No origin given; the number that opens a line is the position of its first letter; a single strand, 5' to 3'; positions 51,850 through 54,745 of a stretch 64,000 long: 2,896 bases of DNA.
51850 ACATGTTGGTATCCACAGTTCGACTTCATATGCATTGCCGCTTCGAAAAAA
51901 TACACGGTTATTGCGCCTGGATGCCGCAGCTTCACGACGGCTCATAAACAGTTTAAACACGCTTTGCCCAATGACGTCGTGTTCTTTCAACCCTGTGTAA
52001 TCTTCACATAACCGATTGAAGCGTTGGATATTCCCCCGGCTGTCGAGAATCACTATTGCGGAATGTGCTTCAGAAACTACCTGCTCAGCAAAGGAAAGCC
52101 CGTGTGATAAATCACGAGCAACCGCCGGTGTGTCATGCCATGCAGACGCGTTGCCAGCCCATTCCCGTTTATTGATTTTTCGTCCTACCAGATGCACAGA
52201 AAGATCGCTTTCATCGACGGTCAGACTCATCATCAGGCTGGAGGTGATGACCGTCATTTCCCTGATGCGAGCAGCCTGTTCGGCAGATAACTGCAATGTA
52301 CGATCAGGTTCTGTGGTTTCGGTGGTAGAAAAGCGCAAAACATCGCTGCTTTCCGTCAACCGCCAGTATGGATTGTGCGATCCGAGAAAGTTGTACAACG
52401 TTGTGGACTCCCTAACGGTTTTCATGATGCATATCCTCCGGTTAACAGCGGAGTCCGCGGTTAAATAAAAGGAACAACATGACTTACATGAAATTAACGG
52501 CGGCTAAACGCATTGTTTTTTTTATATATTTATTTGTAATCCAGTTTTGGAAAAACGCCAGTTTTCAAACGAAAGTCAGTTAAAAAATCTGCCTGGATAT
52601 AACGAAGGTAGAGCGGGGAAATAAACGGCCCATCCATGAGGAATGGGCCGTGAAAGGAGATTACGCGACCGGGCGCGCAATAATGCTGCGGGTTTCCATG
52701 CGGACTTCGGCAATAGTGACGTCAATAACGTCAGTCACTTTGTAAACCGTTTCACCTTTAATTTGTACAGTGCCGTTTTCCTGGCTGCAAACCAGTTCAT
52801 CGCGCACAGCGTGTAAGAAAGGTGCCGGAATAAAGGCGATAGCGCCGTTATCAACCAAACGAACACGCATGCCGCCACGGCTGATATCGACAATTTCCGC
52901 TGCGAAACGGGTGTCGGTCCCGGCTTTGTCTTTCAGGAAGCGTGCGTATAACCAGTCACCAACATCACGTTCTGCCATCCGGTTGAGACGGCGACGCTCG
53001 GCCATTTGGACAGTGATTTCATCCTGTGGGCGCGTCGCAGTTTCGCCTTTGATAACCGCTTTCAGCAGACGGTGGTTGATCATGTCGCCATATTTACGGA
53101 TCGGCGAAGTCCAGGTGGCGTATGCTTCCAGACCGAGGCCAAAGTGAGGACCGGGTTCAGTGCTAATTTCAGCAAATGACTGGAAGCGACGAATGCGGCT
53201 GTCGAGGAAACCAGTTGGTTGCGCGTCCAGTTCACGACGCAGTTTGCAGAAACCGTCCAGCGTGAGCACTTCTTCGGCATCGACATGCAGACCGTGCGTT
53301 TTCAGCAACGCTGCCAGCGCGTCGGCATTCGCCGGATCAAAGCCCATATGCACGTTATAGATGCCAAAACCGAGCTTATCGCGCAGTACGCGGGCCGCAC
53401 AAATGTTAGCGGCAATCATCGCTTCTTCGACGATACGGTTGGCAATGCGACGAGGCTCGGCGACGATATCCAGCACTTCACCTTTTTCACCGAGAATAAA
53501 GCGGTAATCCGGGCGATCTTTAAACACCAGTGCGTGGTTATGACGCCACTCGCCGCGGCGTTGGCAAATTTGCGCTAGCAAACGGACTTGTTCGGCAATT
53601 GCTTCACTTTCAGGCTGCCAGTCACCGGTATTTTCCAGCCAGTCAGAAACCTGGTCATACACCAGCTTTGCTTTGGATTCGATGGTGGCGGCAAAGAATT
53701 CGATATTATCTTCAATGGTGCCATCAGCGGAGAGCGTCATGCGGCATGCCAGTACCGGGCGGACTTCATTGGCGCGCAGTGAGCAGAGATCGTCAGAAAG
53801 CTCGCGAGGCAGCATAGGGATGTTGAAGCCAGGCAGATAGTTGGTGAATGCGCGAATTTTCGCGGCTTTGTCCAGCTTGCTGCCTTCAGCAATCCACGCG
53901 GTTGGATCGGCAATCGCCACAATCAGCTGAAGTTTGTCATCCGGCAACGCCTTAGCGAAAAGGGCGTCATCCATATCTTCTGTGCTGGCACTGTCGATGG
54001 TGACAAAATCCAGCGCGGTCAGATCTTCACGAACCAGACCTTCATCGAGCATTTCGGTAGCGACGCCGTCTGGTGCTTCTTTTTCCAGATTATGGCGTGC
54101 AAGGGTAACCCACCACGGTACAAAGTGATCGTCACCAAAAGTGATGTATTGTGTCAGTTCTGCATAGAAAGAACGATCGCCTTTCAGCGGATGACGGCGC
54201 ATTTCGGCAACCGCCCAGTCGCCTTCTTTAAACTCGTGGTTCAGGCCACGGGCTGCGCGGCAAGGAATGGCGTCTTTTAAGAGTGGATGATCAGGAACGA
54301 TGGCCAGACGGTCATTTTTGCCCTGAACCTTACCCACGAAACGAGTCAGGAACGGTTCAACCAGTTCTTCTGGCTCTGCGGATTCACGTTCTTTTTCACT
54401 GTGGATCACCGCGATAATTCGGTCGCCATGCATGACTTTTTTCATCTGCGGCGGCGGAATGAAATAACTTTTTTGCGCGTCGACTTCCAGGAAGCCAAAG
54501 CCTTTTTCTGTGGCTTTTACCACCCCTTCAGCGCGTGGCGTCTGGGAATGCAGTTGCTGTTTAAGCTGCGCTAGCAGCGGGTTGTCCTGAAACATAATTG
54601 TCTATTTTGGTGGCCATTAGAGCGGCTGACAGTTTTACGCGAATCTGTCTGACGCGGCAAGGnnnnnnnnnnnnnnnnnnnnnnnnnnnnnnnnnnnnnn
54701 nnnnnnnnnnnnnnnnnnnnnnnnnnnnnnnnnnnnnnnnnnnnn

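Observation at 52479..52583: Candidate 34-aa small ORF in the pdeR-rnb intergenic region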

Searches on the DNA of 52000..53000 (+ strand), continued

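Call 63: get_annotated_region(hit=H59, flank=100)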
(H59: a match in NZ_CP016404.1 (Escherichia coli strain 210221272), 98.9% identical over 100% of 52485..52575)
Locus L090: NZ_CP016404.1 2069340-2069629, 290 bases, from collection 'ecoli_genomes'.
description: Escherichia coli strain 210221272 chromosome, complete genome
organism: Escherichia coli strain 210221272 (NCBI taxid 562)
replicon: chromosome; assembly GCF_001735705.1
host: swine; source: cecum; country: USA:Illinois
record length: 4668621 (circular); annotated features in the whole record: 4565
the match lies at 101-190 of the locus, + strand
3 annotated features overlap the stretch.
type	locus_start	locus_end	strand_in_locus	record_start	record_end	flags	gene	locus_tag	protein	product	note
CDS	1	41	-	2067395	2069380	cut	pdeR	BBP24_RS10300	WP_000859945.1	cyclic di-GMP phosphodiesterase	-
CDS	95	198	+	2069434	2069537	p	-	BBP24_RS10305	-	hypothetical protein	frameshifted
CDS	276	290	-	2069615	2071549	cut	rnb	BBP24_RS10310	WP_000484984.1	exoribonuclease II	-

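Call 64: get_annotated_region(hit=H73, flank=100)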
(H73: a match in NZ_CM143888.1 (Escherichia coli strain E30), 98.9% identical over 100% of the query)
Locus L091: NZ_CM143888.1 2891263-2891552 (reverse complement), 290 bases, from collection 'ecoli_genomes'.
description: Escherichia coli strain E30 chromosome, whole genome shotgun sequence
organism: Escherichia coli strain E30 (NCBI taxid 562)
replicon: chromosome; assembly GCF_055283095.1
host: Homo sapiens; source: urine sample; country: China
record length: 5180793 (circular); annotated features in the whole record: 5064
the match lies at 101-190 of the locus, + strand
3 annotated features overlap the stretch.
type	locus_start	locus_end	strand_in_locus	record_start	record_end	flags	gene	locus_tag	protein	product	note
CDS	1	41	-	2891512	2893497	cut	pdeR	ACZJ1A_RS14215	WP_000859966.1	cyclic di-GMP phosphodiesterase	-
CDS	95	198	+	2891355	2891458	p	-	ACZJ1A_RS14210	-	hypothetical protein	frameshifted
CDS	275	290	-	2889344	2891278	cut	rnb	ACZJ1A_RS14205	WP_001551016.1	exoribonuclease II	-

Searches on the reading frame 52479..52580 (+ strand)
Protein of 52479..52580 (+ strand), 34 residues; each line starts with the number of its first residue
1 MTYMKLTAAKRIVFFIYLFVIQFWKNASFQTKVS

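Call 4: list_cluster_members(proteins=[window:52479-52580:+])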
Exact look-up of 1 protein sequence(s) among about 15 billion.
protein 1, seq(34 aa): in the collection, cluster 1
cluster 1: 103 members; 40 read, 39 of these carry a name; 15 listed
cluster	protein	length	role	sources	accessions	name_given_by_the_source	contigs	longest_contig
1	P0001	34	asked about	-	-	hypothetical protein WKN59_000087 [Escherichia coli] | Putative protein YmiB n=18 Tax=Enterobacteriaceae TaxID=543 RepID=YMIB_ECOLI | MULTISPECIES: hypothetical protein [Enterobacteriaceae]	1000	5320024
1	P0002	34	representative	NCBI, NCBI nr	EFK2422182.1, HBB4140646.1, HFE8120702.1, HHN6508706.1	TPA: hypothetical protein ACP7R6_002638 [Escherichia coli] | hypothetical protein [Escherichia coli]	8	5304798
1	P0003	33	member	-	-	hypothetical protein K4B52_001457, partial [Shigella boydii]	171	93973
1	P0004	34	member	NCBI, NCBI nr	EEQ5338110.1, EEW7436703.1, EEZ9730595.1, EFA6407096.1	TPA: hypothetical protein KK931_000338 [Escherichia coli] | hypothetical protein [Escherichia coli]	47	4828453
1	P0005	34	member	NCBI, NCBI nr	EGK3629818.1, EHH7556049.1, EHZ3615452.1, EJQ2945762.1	hypothetical protein IOT16_001176 [Escherichia coli] | hypothetical protein [Escherichia coli]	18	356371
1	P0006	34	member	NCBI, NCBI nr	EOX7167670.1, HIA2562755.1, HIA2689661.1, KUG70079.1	hypothetical protein ARC97_18490 [Escherichia coli] | hypothetical protein [Escherichia coli]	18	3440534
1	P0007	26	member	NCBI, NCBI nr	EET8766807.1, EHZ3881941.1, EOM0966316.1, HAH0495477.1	TPA: hypothetical protein N6830_003144, partial [Escherichia coli] | hypothetical protein [Escherichia coli]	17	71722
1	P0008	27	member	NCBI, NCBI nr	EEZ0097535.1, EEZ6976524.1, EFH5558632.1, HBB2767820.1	TPA: hypothetical protein ACWOOY_005053, partial [Escherichia coli] | hypothetical protein [Escherichia coli]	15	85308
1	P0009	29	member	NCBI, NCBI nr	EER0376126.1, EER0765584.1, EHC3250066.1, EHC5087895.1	hypothetical protein JS675_001780 [Escherichia coli] | hypothetical protein [Escherichia coli]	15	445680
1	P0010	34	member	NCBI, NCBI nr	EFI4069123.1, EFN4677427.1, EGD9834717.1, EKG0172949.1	hypothetical protein P1N21_002444 [Escherichia coli] | hypothetical protein [Escherichia coli]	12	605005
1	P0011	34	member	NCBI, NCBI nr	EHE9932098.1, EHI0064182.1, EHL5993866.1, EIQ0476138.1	hypothetical protein HA157_04660 [Escherichia coli] | hypothetical protein [Escherichia coli]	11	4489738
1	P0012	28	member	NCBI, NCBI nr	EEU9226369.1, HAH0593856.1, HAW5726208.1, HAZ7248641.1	TPA: hypothetical protein RHY96_004557, partial [Escherichia coli] | hypothetical protein [Escherichia coli]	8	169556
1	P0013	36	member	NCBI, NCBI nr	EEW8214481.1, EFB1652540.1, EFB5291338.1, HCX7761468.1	TPA: hypothetical protein OZ651_004612 [Escherichia coli] | hypothetical protein [Escherichia coli]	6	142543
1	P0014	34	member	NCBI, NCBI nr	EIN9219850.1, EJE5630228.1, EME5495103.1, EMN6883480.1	hypothetical protein LQD14_003674 [Escherichia coli] | hypothetical protein [Escherichia coli]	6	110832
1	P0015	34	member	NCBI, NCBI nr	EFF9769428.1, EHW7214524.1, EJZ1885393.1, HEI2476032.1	TPA: hypothetical protein SI536_000844 [Escherichia coli] | hypothetical protein [Escherichia coli]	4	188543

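Call 48: search_protein_families(proteins=[window:52479-52580:+], library=ncbifam, max_evalue=10)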
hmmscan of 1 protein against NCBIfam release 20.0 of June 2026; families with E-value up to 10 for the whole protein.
seq(34 aa): 0 families

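Call 72: search_protein_representatives(protein=window:52479-52580:+)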
Query: 34 residues. Proteins with E-value up to 0.001 (for the whole library): 6; up to 1e-10: 2; up to 1e-30: 0. The best 6 are listed.
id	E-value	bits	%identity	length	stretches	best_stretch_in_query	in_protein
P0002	8.0e-14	63.9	97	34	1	1-34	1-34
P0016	4.2e-13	61.8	100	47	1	1-32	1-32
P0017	4.9e-06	40.8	46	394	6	12-32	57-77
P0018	3.0e-04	35.5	91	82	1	13-34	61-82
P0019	4.3e-04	35.0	100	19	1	16-34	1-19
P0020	6.5e-04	34.4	74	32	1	1-33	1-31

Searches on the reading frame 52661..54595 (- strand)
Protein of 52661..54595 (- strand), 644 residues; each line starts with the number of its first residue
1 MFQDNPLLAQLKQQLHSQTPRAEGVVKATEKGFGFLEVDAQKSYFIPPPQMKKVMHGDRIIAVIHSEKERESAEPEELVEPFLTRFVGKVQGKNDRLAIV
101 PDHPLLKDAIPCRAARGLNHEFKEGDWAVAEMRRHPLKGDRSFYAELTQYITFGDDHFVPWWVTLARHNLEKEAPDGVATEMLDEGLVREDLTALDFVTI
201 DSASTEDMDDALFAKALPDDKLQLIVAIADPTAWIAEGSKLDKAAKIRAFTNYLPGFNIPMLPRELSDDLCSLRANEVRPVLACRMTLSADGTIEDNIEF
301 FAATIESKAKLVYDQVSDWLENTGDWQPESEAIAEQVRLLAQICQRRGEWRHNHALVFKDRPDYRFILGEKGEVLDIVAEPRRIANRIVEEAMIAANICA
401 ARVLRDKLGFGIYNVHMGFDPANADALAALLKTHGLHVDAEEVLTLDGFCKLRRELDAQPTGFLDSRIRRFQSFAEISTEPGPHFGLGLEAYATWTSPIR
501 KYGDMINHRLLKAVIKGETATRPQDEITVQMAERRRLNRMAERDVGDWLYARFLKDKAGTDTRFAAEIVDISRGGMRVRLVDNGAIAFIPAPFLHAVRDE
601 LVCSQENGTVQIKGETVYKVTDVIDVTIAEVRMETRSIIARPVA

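Call 24: find_related_loci(query=window:52661-54595:-, collection=genome_contigs, flank=3000)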
Query window:52661-54595:- (644 aa) in genome_contigs; peptide patterns used: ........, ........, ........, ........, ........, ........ (x = any residue, [..] = any of these).
600 stretches matched a pattern (row limit reached: there are more); 574 encode a relative of the query (tblastn E <= 1e-3); the best 80 are kept; 80 distinct loci.
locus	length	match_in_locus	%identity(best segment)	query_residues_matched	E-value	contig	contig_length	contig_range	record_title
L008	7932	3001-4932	99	1-644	0e+0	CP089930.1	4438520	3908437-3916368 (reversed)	Escherichia coli strain E69 chromosome, complete genome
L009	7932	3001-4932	98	1-644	0e+0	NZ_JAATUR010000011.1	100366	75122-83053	Escherichia coli strain SCPM-O-B-8794 11length=100366, whole genome shotgun sequence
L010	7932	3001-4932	98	1-644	0e+0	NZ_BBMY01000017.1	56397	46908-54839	Escherichia albertii NBRC 107761 = DSM 17582 strain NBRC 107761, whole genome shotgun sequence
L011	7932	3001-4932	91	1-644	0e+0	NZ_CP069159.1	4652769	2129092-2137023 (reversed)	Citrobacter sp. R56 chromosome, complete genome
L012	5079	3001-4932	91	1-644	0e+0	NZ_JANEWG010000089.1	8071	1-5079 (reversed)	Citrobacter sp. Awk 4 510132-22-89, whole genome shotgun sequence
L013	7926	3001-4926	89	1-642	0e+0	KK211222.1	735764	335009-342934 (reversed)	Enterobacter pulveris DSM 19144 genomic scaffold Q370DRAFT_scaffold00002.2, whole genome shotgun sequence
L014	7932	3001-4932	91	1-644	0e+0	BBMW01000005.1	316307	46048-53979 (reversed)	Citrobacter werkmanii NBRC 105721 DNA, contig: CIWKM05, whole genome shotgun sequence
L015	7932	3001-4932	91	1-644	0e+0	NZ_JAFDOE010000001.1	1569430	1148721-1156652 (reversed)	Citrobacter sp. FP75 contig1, whole genome shotgun sequence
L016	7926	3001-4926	91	1-642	0e+0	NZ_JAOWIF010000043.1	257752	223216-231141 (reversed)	Citrobacter sp. Cu233 236, whole genome shotgun sequence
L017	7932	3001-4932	91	1-644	0e+0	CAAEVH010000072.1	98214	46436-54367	MAG TPA_asm: uncultured Raoultella sp., isolate HGM20637, WGS project CAAEVH010000000 data, contig: ERS608581_38_k95_954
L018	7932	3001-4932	91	1-644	0e+0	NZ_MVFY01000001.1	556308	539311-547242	Citrobacter portucalensis strain A60 A60_S7_L001_NODE_1_length_556308_cov_17.9926, whole genome shotgun sequence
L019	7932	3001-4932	89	1-644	0e+0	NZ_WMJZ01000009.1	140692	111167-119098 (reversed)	Intestinirhabdus alba strain BIT-B35 Scaffold9, whole genome shotgun sequence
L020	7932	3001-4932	91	1-644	0e+0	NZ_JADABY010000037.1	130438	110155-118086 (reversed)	Citrobacter sp. Res13-Sevr-PEB04-36 seq_tig37, whole genome shotgun sequence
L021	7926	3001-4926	91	1-642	0e+0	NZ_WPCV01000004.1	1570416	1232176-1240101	Citrobacter sp. On2M On2M_4, whole genome shotgun sequence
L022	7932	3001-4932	89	1-644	0e+0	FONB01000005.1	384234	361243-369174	Kosakonia sp. S29 genome assembly, contig: Ga0075254_105, whole genome shotgun sequence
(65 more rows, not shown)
